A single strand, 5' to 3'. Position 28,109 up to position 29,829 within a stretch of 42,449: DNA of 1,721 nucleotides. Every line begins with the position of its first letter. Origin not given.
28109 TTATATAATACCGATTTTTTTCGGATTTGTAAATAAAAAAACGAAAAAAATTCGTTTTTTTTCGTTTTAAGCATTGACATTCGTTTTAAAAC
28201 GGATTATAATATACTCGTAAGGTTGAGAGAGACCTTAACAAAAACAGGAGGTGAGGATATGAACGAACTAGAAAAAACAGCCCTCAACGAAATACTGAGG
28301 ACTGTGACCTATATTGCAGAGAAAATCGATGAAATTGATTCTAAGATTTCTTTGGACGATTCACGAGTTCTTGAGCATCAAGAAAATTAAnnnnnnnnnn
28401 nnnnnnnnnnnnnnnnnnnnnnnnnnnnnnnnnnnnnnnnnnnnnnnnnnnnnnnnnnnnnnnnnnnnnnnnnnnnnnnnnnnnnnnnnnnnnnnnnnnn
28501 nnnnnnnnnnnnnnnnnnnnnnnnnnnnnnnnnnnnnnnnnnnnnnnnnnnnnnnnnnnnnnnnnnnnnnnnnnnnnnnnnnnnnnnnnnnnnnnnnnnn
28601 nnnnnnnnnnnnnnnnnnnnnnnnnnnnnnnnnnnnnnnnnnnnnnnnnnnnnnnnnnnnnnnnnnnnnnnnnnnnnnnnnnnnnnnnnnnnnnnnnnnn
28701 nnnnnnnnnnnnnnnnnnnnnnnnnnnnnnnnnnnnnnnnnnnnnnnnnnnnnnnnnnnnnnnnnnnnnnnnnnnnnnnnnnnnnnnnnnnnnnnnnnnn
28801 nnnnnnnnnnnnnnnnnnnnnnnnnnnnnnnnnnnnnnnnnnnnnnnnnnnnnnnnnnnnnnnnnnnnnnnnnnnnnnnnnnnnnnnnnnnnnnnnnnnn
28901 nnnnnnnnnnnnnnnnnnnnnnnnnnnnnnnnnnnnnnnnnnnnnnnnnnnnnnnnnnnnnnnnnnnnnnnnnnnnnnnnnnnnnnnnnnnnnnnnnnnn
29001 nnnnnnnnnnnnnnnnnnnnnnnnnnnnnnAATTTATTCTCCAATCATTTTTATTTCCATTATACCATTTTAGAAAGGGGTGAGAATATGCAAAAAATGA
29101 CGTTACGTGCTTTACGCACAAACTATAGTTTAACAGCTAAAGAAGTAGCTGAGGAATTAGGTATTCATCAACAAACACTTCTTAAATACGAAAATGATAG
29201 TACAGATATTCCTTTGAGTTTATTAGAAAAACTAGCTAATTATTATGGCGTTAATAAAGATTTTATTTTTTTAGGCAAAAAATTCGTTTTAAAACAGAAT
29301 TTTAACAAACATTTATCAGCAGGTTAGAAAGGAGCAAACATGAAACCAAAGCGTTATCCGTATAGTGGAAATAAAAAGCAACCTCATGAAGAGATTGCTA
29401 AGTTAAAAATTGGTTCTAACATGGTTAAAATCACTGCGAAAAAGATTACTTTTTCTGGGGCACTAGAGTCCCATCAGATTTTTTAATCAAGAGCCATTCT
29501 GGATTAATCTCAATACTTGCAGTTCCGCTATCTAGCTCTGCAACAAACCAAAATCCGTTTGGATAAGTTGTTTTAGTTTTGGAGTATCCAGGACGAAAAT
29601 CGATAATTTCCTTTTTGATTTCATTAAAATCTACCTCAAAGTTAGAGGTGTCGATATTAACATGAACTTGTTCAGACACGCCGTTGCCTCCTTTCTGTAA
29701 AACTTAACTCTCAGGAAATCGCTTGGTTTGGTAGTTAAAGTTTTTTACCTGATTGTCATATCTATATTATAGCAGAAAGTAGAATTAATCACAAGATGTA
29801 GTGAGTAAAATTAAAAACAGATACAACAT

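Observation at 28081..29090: Genetic switch split by an oppositely oriented Zn-ribbon/DUF4145 gene that the early promoter must transcribe antisense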

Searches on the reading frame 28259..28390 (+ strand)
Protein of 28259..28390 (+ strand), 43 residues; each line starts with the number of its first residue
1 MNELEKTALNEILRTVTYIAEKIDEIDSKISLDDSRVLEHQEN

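Call 3: search_protein_families(library=pfam, proteins=[window:28259-28390:+], max_evalue=0.1)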
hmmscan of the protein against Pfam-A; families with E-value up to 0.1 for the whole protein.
window:28259-28390:+ (43 aa): 0 families

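Call 16: search_protein_families(library=padloc, proteins=[window:28259-28390:+], max_evalue=0.1)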
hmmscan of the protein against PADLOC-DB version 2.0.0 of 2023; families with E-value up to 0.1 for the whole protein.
window:28259-28390:+ (43 aa): 0 families

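Call 29: search_dna_similar(query=window:28259-28387:+, collection=phages, mode=protein, max_evalue=0.01, max_rows=60)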
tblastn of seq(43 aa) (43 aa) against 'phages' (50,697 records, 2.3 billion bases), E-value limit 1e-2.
Records with a match: 62; places in all: 62; records where one place covers at least 80% of the query: 43.
Best place of each record, by identity: 90-95% 1; 80-90% 47; 60-80% 12; <60% 2.
By first word of the organism name: Streptococcus 62.
By host as written in the record: Streptococcus mitis 3; Streptococcus pneumoniae 09B07772 2; Streptococcus pneumoniae 08B03577 2; Streptococcus pneumoniae 08B08535 2; Streptococcus pneumoniae 08B01757 2; Streptococcus pneumoniae 08B06220 2; Streptococcus pneumoniae isolate 9908+13028 2; Streptococcus pneumoniae isolate K13-810 2; and 43 more.
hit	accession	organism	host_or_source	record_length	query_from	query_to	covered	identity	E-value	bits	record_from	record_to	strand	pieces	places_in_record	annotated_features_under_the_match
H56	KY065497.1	Streptococcus phage IPP61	Streptococcus pneumoniae 18C/3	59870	1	43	100%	83.7%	1e-16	76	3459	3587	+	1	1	hypothetical protein (x2)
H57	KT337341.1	Streptococcus phage phiARI0131-1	Streptococcus pneumoniae 09B07772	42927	1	43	100%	83.7%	1e-16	76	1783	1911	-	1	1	hypothetical protein (x2)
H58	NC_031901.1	Streptococcus phage phiARI0131-1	Streptococcus pneumoniae 09B07772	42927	1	43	100%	83.7%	1e-16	76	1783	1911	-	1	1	hypothetical protein | DNA binding protein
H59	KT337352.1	Streptococcus phage phiARI0460-1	Streptococcus pneumoniae 08B03577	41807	1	43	100%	83.7%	1e-16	76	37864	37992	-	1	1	hypothetical protein | DUF4145 domain protein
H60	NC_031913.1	Streptococcus phage phiARI0460-1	Streptococcus pneumoniae 08B03577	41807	1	43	100%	83.7%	1e-16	76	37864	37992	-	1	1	hypothetical protein | DNA binding protein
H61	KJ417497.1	Streptococcus phage Spn1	Streptococcus pneumoniae P1121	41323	1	43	100%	83.7%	1e-16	76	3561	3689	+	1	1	hypothetical protein (x2)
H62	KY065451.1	Streptococcus phage IPP9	Streptococcus pneumoniae Finland6B-12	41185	1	43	100%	83.7%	1e-16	76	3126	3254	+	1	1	hypothetical protein (x2)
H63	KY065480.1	Streptococcus phage IPP40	Streptococcus pneumoniae Ala243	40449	1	43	100%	83.7%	1e-16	76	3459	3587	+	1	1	hypothetical protein (x2)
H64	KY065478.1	Streptococcus phage IPP38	Streptococcus pneumoniae GA47373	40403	1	43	100%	83.7%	1e-16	76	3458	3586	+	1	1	hypothetical protein (x2)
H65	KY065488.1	Streptococcus phage IPP50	Streptococcus pneumoniae 12F/3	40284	1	43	100%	83.7%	1e-16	76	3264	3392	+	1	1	hypothetical protein (x2)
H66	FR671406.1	Streptococcus phage 040922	Streptococcus pneumoniae, strain 04-0922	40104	1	43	100%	83.7%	1e-16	76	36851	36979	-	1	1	Phage protein (x2)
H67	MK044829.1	Streptococcus phage 109751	-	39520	1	43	100%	83.7%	1e-16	76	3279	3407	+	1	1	hypothetical protein (x2)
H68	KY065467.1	Streptococcus phage IPP26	Streptococcus pneumoniae 43/3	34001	1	43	100%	83.7%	1e-16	76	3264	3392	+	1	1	hypothetical protein (x2)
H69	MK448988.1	Streptococcus phage Javan578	Streptococcus suis NSUI002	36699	1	43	100%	83.7%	2e-16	75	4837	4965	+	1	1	hypothetical protein (x2)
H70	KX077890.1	Streptococcus phage phiLP081102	Streptococcus suis LP081102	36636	1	43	100%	83.7%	2e-16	75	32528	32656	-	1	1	hypothetical protein (x2)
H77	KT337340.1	Streptococcus phage phiARI0031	Streptococcus pneumoniae 08B08535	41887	1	40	93%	82.5%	5e-14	68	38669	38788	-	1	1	hypothetical protein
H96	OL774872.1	Streptococcus phage MissC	Streptococcus mitis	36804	1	31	72%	90.3%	9e-11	59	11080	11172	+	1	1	hypothetical protein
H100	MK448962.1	Streptococcus phage Javan496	Streptococcus pyogenes MGAS10394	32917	1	31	72%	87.1%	4e-10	57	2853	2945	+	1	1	hypothetical protein (x2)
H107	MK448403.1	Streptococcus satellite phage Javan289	Streptococcus macedonicus 33MO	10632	1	31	72%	71.0%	1e-6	47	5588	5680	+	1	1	hypothetical protein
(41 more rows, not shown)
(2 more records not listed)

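Call 30: get_annotated_region(hit=H77, flank=2500)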
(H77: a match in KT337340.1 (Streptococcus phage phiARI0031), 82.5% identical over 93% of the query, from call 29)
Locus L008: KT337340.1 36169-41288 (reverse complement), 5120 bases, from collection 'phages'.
description: Streptococcus phage phiARI0031, complete genome.
organism: Streptococcus phage phiARI0031 (NCBI taxid 1701812)
taxonomy: Viruses; Duplodnaviria; Heunggongvirae; Uroviricota; Caudoviricetes
host: Streptococcus pneumoniae 08B08535; source: -; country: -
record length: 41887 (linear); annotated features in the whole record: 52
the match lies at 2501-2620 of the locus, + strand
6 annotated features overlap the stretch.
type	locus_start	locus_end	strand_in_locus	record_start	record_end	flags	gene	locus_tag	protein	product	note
CDS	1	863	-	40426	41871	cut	-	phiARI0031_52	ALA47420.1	Resolvase domain protein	-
CDS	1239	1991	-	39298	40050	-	-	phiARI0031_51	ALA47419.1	putative repressor protein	-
CDS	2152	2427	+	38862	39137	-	-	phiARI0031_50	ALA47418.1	hypothetical protein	-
CDS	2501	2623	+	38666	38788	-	-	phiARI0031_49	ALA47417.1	hypothetical protein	-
CDS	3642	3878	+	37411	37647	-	-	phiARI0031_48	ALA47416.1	hypothetical protein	-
CDS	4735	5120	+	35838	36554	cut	-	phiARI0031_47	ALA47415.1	putative antirepressor protein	-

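Call 31: get_annotated_region(hit=H96, flank=2500)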
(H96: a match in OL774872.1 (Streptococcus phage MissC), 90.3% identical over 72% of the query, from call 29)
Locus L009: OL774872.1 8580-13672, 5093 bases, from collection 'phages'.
description: Streptococcus phage MissC, complete genome.
organism: Streptococcus phage MissC (NCBI taxid 2911156)
taxonomy: Viruses; Duplodnaviria; Heunggongvirae; Uroviricota; Caudoviricetes
host: Streptococcus mitis; source: -; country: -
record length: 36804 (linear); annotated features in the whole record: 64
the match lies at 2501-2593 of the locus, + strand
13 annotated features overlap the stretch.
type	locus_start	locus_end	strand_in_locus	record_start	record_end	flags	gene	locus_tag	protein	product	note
CDS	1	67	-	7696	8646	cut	-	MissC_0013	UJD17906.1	Abi family protein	-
CDS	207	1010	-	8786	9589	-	-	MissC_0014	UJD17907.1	helix-turn-helix protein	-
CDS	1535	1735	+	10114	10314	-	-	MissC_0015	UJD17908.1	helix-turn-helix transcriptional regulator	-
CDS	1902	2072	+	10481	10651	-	-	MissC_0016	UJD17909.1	helix-turn-helix protein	-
CDS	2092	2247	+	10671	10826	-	-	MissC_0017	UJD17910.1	hypothetical protein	-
CDS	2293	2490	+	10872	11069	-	-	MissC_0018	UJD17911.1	antitoxin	-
CDS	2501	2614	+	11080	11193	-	-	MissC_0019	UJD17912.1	hypothetical protein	-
CDS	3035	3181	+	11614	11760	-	-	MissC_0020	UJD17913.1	hypothetical protein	-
CDS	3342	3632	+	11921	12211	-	-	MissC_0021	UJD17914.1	hypothetical protein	-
CDS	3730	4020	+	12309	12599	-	-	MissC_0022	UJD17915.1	hypothetical protein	-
CDS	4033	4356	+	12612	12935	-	-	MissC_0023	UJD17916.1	hypothetical protein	-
CDS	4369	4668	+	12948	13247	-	-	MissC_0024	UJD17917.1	replication initiation protein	-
CDS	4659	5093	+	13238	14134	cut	-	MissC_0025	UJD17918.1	replisome organizer N-terminal domain-containing protein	-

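Call 32: get_annotated_region(hit=H100, flank=2500)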
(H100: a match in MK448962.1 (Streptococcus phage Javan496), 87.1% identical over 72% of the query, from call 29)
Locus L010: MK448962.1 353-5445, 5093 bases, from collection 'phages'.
description: Streptococcus phage Javan496, complete genome.
organism: Streptococcus phage Javan496 (NCBI taxid 2548210)
taxonomy: Viruses; Duplodnaviria; Heunggongvirae; Uroviricota; Caudoviricetes
host: Streptococcus pyogenes MGAS10394; source: -; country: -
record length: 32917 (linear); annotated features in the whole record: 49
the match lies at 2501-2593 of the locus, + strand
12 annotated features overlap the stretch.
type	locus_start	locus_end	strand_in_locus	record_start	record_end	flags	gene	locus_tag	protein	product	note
CDS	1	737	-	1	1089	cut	-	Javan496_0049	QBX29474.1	integrase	integrase: site-specific recombinase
CDS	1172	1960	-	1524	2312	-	-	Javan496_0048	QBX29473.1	pleiotropic regulator of exopolysaccharide synthesis, competence and biofilm formation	Pleiotropic regulator of exopolysaccharide synthesis, competence and biofilm formation Ftr, XRE family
CDS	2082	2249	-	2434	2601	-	-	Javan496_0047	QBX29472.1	hypothetical protein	-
CDS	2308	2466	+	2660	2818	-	-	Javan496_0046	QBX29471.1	hypothetical protein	FIG01115240: hypothetical protein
CDS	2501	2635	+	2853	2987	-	-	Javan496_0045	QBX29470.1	hypothetical protein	-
CDS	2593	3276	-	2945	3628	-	-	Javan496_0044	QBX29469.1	hypothetical protein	-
CDS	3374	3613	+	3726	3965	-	-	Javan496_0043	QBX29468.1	Cro/CI family transcriptional regulator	-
CDS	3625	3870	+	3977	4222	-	-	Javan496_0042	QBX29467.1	hypothetical protein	-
CDS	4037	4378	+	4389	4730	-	-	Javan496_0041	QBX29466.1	hypothetical protein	-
CDS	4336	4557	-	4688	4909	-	-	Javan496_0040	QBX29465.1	hypothetical protein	-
CDS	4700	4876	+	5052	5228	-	-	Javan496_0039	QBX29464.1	hypothetical protein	-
CDS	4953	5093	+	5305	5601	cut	-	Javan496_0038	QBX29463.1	hypothetical protein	-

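Call 33: get_annotated_region(hit=H107, flank=2500)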
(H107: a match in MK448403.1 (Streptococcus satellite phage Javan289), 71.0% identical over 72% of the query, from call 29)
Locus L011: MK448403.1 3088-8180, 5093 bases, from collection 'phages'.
description: Streptococcus satellite phage Javan289, complete genome.
organism: Streptococcus satellite phage Javan289 (NCBI taxid 2558610)
taxonomy: Viruses
host: Streptococcus macedonicus 33MO; source: -; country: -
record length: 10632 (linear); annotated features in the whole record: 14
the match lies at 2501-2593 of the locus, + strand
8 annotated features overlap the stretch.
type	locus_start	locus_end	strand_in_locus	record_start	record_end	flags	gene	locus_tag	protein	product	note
CDS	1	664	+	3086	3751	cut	-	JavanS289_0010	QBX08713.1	hypothetical protein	-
CDS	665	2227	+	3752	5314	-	-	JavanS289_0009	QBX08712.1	hypothetical protein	prophage ps3 protein 11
CDS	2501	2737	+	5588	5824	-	-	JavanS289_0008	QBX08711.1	hypothetical protein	-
CDS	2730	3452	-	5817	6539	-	-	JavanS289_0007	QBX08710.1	hypothetical protein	-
CDS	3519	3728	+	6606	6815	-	-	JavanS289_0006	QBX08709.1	hypothetical protein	-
CDS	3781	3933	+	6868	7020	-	-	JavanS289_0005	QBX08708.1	hypothetical protein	-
CDS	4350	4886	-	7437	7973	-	-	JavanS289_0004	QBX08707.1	hypothetical protein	-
CDS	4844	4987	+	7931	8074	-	-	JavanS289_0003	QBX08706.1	hypothetical protein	-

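Call 76: search_protein_families(library=phrogs, proteins=[window:28259-28390:+], max_evalue=0.001)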
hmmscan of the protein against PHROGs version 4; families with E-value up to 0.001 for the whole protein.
window:28259-28390:+ (43 aa): 3 families
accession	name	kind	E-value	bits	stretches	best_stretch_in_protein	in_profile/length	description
phrog_4488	-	unknown function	1.2e-26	93.3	1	1-41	1-41/41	-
phrog_6249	-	unknown function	1.4e-15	57.8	1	1-27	1-27/42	-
phrog_20017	-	unknown function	5.6e-10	39.9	1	1-26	1-26/50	-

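Call 77: search_protein_families(library=ncbifam, proteins=[window:28259-28390:+], max_evalue=0.01)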
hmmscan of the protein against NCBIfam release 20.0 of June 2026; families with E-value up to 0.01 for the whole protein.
window:28259-28390:+ (43 aa): 0 families

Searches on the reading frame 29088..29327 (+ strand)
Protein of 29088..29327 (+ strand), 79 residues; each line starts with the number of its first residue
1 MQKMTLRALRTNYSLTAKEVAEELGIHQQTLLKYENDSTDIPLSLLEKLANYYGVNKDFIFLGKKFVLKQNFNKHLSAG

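Call 3: search_protein_families(library=pfam, proteins=[window:29088-29327:+], max_evalue=0.1)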
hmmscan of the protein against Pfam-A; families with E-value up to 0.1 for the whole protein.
window:29088-29327:+ (79 aa): 18 families
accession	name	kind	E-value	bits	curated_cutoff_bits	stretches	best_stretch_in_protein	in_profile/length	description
PF01381.28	HTH_3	-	4.6e-14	52.6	23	1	6-59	1-54/55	Helix-turn-helix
PF12844.13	HTH_19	-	6.2e-11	42.5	30.2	1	6-63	4-61/64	Helix-turn-helix domain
PF13560.12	HTH_31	-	1.4e-09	38.6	27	1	5-56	5-57/64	Helix-turn-helix domain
PF13443.12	HTH_26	-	6.1e-06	26.8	22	1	6-56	2-53/63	Cro/C1-type HTH DNA-binding domain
PF12840.13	HTH_20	-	0.0015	18.9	27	1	6-31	10-35/51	Helix-turn-helix domain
PF13413.12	HTH_25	-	0.0015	18.7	24.6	1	5-39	1-35/62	Helix-turn-helix domain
PF02042.20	RWP-RK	-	0.003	17.9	29.3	1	3-31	1-29/49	RWP-RK domain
PF12728.13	HTH_17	-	0.0036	18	27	1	15-34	2-21/51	Helix-turn-helix domain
PF00376.29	MerR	-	0.0042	17.3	28.2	1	16-35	1-20/38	MerR family regulatory protein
PF13022.12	HTH_Tnp_1_2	-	0.0074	16.8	27.9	1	11-38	22-50/122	Helix-turn-helix of insertion element transposase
PF04967.18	HTH_10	-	0.011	15.9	23.1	0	16-34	25-43/53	HTH DNA binding domain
PF13412.12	HTH_24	-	0.015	15.3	21.9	1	5-33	8-36/48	Winged helix-turn-helix DNA-binding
PF01527.26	HTH_Tnp_1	-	0.017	15.8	24.1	1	7-33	14-42/75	Transposase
PF12802.13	MarR_2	-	0.025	15.2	27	1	2-31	7-37/61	MarR family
PF08965.17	Aca2_YdiL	-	0.039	14.6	23.8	1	1-52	1-54/118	Aca2/YdiL-like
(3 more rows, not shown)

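Call 16: search_protein_families(library=padloc, proteins=[window:29088-29327:+], max_evalue=0.1)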
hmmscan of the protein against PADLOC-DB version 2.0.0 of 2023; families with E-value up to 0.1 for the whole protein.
window:29088-29327:+ (79 aa): 14 families
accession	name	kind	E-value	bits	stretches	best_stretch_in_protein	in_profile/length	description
PDLC02926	HTH_VI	-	2.8e-11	41.5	1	4-62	4-62/92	-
PDLC03954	RmrA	-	6.1e-07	26.7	1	4-65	13-74/380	-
PDLC03945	RmrA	-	7.6e-07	26.6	1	5-73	6-74/394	-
PDLC03949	RmrA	-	1.9e-06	25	1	6-64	7-65/363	-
PDLC03947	RmrA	-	9.3e-06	22.7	1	6-61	16-71/383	-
PDLC03944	RmrA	-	2.1e-05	21.8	1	6-63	11-68/384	-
PDLC03946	RmrA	-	3.1e-05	20.9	1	5-69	6-70/357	-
PDLC03943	RmrA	-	0.00035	17.8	1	5-66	6-67/370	-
PDLC03951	RmrA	-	0.0025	14.8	1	2-61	9-68/400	-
PDLC04142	capH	-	0.0064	15.6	1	6-60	11-65/103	capH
PDLC04133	mad1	-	0.016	13.5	1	13-35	4-26/60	mads_1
PDLC03956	RmrA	-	0.017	12.2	1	15-74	23-82/399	-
PDLC03948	RmrA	-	0.019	11.8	1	7-74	14-80/397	-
PDLC03952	RmrA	-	0.021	11.7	1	6-52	27-73/395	-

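Call 76: search_protein_families(library=phrogs, proteins=[window:29088-29327:+], max_evalue=0.001)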
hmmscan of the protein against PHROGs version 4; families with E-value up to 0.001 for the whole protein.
window:29088-29327:+ (79 aa): 14 families
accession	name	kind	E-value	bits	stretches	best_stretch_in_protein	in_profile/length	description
phrog_8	-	transcription regulation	6.8e-12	46.5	1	4-63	79-137/346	transcriptional regulator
phrog_3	-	transcription regulation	3e-11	44.7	1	2-74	89-159/430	transcriptional repressor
phrog_2439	-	transcription regulation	1.3e-10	41.7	1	6-69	12-75/367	transcriptional regulator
phrog_2967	-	transcription regulation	1.2e-09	39.1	1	6-68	15-77/225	transcriptional regulator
phrog_4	-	transcription regulation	2.3e-08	34.4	1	6-64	141-195/400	transcriptional repressor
phrog_1373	-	transcription regulation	2.5e-08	35.1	1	7-77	69-139/166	transcriptional regulator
phrog_7241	-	transcription regulation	4e-08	34.3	1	4-58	64-118/122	transcriptional regulator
phrog_7950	-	transcription regulation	8.5e-08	33.2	1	4-52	10-63/68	transcriptional repressor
phrog_2328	-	transcription regulation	2e-06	28.6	1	6-61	20-75/128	transcriptional repressor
phrog_4836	-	transcription regulation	1.9e-05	25.3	1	5-65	79-139/194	CII-like regulator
phrog_147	-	transcription regulation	0.00018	22.8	1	4-51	7-55/100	transcriptional regulator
phrog_11187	-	transcription regulation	0.00024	21.8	1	3-50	9-56/63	transcriptional regulator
phrog_1994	-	DNA, RNA and nucleotide metabolism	0.00031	21.7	1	6-59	4-57/170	DNA binding protein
phrog_5823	-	transcription regulation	0.00033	20.9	1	6-57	11-63/404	transcriptional regulator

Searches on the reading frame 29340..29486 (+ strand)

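Call 3: search_protein_families(library=pfam, proteins=[window:29340-29486:+], max_evalue=0.1)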
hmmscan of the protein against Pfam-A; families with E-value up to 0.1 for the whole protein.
window:29340-29486:+ (48 aa): 0 families

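Call 76: search_protein_families(library=phrogs, proteins=[window:29340-29486:+], max_evalue=0.001)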
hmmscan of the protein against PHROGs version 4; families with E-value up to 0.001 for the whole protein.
window:29340-29486:+ (48 aa): 5 families
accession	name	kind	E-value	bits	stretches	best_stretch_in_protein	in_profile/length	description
phrog_4192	-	unknown function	1.7e-09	38.9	1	1-38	1-44/67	-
phrog_4679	-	unknown function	2.3e-06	29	1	1-23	1-24/44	-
phrog_3476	-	unknown function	0.0001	23.5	1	1-32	1-34/123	-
phrog_4455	-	unknown function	0.00052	21.2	1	1-22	1-22/83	-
phrog_4194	-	unknown function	0.00061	21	1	1-13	1-13/49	-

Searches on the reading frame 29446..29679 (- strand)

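Call 3: search_protein_families(library=pfam, proteins=[window:29446-29679:-], max_evalue=0.1)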
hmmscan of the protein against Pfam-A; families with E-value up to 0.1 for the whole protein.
window:29446-29679:- (77 aa): 1 family
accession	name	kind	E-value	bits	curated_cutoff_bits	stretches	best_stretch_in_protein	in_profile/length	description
PF10781.14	DSRB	-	0.034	14.2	25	1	38-52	39-53/61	Dextransucrase DSRB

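Call 16: search_protein_families(library=padloc, proteins=[window:29446-29679:-], max_evalue=0.1)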
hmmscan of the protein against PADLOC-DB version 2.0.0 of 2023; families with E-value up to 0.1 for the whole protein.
window:29446-29679:- (77 aa): 0 families

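Call 76: search_protein_families(library=phrogs, proteins=[window:29446-29679:-], max_evalue=0.001)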
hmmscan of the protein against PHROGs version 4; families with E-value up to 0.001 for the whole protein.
window:29446-29679:- (77 aa): 0 families

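Call 77: search_protein_families(library=ncbifam, proteins=[window:29446-29679:-], max_evalue=0.01)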
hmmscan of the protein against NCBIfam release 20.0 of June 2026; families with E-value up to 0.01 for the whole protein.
window:29446-29679:- (77 aa): 0 families
